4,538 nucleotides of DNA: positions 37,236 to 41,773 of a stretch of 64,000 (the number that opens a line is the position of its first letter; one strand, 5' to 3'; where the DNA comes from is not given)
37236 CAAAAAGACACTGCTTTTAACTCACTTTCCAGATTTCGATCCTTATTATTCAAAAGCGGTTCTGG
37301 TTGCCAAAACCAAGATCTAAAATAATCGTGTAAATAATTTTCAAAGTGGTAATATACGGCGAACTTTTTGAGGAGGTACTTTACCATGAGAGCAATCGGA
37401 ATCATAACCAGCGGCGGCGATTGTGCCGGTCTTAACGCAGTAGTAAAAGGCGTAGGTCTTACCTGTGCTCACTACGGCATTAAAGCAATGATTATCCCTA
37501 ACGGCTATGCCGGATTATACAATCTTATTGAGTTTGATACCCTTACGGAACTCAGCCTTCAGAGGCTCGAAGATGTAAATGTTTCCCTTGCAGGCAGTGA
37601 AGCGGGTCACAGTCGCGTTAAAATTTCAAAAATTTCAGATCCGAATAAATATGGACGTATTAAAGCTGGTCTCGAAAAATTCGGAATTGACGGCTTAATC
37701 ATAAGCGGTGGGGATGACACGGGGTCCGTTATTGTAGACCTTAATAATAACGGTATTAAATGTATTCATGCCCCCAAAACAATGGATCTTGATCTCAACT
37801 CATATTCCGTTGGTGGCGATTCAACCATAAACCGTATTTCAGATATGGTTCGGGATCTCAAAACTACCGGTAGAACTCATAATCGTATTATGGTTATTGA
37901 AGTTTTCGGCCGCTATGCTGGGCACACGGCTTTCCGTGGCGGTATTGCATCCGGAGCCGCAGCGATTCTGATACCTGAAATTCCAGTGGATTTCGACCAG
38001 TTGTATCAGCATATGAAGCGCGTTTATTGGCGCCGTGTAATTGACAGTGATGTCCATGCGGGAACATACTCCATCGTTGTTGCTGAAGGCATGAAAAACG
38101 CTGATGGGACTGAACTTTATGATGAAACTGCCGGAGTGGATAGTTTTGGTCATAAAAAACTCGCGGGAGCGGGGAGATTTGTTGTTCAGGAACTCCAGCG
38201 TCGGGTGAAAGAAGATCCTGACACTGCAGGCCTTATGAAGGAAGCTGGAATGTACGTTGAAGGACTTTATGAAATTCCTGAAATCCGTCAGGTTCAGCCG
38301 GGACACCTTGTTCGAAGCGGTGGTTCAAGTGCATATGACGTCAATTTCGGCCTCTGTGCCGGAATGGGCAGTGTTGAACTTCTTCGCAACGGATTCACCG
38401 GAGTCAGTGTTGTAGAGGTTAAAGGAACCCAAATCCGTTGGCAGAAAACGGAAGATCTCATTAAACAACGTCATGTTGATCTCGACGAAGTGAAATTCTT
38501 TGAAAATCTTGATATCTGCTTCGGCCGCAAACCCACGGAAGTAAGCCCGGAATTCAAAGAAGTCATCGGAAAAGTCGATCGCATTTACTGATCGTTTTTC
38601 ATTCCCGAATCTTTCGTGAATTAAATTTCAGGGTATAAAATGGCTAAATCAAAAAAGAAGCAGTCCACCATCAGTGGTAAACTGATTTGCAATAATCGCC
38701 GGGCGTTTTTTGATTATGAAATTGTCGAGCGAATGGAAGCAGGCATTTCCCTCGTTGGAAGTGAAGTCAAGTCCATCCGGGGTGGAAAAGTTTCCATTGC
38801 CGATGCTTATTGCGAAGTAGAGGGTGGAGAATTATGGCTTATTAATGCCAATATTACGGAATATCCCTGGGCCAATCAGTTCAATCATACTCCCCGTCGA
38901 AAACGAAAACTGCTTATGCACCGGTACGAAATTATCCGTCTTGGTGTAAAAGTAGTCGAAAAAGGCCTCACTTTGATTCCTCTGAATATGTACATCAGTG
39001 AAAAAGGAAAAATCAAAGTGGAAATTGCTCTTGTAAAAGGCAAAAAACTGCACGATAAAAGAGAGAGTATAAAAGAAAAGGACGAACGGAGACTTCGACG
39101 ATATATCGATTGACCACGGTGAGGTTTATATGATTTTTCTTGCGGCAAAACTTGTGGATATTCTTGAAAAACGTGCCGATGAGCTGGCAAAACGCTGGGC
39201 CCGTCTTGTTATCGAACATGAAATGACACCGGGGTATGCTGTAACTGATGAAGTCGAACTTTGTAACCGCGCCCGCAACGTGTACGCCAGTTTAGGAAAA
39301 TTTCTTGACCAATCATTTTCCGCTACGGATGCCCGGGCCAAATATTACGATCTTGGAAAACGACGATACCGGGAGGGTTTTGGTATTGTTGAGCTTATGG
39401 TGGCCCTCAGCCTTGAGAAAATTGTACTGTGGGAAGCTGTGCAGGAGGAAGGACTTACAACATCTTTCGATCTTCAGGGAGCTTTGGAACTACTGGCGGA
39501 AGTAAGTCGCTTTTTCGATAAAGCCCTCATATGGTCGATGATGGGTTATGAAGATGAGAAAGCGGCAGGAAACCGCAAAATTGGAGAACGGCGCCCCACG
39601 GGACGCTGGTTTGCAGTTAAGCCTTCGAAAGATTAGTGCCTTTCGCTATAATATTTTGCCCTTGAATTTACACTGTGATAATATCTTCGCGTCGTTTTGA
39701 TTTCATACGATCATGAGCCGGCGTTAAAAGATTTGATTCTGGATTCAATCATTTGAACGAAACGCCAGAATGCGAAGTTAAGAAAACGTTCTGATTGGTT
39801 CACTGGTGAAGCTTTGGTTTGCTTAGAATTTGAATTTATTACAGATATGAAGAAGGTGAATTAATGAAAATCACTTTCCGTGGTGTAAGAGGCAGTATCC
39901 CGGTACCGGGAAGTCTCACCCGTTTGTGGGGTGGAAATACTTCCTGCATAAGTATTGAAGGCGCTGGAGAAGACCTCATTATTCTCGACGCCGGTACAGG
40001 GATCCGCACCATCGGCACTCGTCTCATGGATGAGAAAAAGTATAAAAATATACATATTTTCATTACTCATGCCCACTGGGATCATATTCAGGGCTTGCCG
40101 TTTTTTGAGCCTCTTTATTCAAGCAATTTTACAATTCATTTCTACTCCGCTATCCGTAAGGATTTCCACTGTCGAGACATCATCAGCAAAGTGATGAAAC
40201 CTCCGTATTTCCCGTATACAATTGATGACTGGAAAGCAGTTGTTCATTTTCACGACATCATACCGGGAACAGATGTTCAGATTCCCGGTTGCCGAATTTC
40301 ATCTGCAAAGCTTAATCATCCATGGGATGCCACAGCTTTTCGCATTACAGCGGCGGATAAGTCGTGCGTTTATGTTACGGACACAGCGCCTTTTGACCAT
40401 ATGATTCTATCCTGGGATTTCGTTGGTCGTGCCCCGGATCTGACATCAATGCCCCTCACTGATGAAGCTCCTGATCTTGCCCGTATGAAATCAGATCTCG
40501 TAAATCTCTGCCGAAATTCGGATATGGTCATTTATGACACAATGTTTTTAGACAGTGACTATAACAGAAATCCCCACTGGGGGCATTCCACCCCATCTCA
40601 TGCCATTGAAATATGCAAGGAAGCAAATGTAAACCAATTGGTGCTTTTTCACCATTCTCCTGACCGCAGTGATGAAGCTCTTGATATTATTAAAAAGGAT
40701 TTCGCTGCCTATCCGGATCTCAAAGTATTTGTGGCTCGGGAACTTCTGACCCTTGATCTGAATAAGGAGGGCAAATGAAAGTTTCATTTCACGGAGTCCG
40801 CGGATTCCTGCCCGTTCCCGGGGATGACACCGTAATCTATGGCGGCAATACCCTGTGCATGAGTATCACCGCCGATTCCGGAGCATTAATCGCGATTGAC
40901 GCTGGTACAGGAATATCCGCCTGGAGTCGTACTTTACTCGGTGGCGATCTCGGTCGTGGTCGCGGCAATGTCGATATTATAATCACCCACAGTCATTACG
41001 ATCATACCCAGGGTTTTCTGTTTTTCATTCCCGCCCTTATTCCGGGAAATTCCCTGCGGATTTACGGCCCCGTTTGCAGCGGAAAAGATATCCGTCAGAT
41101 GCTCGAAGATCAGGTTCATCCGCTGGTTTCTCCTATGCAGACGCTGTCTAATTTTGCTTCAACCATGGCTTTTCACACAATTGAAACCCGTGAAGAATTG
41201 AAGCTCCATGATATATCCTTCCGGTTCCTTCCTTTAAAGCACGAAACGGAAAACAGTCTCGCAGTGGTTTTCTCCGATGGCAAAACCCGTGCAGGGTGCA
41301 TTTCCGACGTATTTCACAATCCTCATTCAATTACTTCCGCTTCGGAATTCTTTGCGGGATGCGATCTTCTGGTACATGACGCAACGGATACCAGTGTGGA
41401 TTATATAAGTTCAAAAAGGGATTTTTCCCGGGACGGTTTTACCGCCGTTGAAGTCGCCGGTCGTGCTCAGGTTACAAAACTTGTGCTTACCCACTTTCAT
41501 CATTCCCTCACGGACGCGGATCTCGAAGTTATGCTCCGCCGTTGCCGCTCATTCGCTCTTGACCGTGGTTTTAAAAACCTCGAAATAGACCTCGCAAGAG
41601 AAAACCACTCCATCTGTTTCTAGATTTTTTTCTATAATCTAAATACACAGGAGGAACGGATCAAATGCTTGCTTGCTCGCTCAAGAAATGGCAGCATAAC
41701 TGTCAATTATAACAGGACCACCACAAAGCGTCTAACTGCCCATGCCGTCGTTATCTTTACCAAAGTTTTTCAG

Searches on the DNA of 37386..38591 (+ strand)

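Call 96: search_rna_families(sources=[L032, L030, L035, L033, L034], threshold=gathering)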
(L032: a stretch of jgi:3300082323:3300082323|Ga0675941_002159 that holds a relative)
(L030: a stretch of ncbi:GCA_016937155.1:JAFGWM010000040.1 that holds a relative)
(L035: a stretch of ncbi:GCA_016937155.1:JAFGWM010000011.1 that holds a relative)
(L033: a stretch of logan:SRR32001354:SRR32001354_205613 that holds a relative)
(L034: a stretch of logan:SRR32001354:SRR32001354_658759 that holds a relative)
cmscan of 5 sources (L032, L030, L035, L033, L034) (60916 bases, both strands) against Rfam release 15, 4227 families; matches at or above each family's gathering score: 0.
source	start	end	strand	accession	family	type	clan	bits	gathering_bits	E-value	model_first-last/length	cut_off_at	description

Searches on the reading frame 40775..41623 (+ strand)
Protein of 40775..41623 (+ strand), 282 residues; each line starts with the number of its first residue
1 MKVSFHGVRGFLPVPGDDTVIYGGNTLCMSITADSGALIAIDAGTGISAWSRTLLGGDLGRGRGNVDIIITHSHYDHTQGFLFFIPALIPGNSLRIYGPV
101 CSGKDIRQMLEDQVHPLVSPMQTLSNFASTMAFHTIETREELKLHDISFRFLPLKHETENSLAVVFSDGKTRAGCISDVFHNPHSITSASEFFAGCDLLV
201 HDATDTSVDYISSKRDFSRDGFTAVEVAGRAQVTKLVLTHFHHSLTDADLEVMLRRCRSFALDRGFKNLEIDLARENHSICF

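Call 17: search_protein_families(library=pfam, proteins=[window:40775-41623:+])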
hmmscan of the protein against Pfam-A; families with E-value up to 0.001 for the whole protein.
window:40775-41623:+ (282 aa): 2 families
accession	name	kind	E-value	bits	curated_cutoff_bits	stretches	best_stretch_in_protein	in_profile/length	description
PF12706.13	Lactamase_B_2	-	2.4e-14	53.9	27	1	41-241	5-200/200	Beta-lactamase superfamily domain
PF00753.33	Lactamase_B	-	0.00012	22.6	22.7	0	25-82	5-61/196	Metallo-beta-lactamase superfamily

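Call 20: find_encoding_contigs(protein=window:40775-41623:+, flank=10000, max_places=10)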
Protein window:40775-41623:+ (282 aa): 3 contigs read that carry it; 2 places shown.
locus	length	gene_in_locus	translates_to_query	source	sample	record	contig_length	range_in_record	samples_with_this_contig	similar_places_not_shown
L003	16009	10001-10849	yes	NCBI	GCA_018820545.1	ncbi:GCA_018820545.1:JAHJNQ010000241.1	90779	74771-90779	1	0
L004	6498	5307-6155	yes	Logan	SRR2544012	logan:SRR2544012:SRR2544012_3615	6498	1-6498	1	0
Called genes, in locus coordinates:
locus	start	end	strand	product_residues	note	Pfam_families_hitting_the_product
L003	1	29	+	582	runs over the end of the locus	PF00795:CN_hydrolase, PF02540:NAD_synthase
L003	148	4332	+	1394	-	PF00989:PAS, PF08448:PAS_4, PF13426:PAS_9 (weak), PF08447:PAS_3, PF13426:PAS_9, PF00512:HisKA, PF02518:HATPase_c, PF00072:Response_reg, +1 more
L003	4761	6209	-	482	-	-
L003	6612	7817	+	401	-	PF00365:PFK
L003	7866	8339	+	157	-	PF01668:SmpB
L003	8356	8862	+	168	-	PF14361:RsbRD_N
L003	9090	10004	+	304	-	PF00753:Lactamase_B (weak), PF12706:Lactamase_B_2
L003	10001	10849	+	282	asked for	PF23023:Anti-Pycsar_Apyc1 (weak), PF12706:Lactamase_B_2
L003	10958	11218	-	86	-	PF04964:Flp_Fap (weak)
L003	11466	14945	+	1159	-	PF01833:TIG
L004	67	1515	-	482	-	-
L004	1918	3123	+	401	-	PF00365:PFK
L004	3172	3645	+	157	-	PF01668:SmpB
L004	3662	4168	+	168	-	PF14361:RsbRD_N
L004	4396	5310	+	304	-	PF00753:Lactamase_B (weak), PF12706:Lactamase_B_2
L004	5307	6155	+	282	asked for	PF23023:Anti-Pycsar_Apyc1 (weak), PF12706:Lactamase_B_2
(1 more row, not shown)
